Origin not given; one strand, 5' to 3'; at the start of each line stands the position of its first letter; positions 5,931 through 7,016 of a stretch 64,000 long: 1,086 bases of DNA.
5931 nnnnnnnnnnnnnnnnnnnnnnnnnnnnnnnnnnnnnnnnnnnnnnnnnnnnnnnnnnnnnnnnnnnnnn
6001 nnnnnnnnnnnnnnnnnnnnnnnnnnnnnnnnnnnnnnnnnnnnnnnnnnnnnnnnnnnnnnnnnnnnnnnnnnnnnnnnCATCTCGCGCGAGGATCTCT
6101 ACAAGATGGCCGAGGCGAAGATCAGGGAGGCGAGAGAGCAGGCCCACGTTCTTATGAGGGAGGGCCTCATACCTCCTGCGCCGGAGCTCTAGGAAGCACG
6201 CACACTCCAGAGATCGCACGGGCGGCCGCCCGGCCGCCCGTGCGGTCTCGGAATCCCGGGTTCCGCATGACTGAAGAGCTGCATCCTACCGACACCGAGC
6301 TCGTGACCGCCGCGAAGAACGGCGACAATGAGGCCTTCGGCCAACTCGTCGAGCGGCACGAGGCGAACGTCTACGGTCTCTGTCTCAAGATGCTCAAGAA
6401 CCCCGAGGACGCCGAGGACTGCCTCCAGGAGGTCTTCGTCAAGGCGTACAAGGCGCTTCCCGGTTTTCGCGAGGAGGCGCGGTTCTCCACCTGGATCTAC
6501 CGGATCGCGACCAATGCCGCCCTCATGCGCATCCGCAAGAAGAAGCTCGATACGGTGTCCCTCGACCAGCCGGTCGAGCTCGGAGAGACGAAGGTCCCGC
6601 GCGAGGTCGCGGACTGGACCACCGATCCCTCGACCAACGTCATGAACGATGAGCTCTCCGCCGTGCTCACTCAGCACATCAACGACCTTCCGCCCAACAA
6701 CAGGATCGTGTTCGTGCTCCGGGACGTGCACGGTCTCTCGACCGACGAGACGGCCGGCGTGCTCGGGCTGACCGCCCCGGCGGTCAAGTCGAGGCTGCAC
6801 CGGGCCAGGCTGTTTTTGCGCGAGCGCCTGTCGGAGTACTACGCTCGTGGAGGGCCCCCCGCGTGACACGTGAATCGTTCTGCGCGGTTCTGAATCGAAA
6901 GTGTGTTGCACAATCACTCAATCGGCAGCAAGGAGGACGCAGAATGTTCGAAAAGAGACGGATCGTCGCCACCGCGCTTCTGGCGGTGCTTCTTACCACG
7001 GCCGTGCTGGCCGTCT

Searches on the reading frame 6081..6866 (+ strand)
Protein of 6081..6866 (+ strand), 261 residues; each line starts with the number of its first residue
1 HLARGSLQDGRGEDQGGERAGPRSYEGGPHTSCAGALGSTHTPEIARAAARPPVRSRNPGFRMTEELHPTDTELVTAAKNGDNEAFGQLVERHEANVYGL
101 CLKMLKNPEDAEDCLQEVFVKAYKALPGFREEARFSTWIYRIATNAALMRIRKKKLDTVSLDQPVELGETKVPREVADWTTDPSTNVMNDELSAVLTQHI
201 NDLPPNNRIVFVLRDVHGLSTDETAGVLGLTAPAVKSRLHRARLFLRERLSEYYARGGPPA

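Call 22: search_protein_families(library=pfam, proteins=[window:6081-6866:+], max_evalue=0.00001)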
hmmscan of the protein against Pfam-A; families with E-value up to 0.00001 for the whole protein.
window:6081-6866:+ (261 aa): 4 families
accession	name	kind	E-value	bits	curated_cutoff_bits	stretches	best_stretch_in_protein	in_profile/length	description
PF04542.20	Sigma70_r2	-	6.2e-21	74.4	24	1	89-155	1-69/71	Sigma-70 region 2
PF08281.18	Sigma70_r4_2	-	1.3e-14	54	25.7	1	200-246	8-54/54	Sigma-70, region 4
PF04545.22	Sigma70_r4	-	8.9e-08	32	24.1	1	201-248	3-50/50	Sigma-70, region 4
PF07638.17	Sigma70_ECF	-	5.2e-06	26.9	21.1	0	72-250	5-183/185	ECF sigma factor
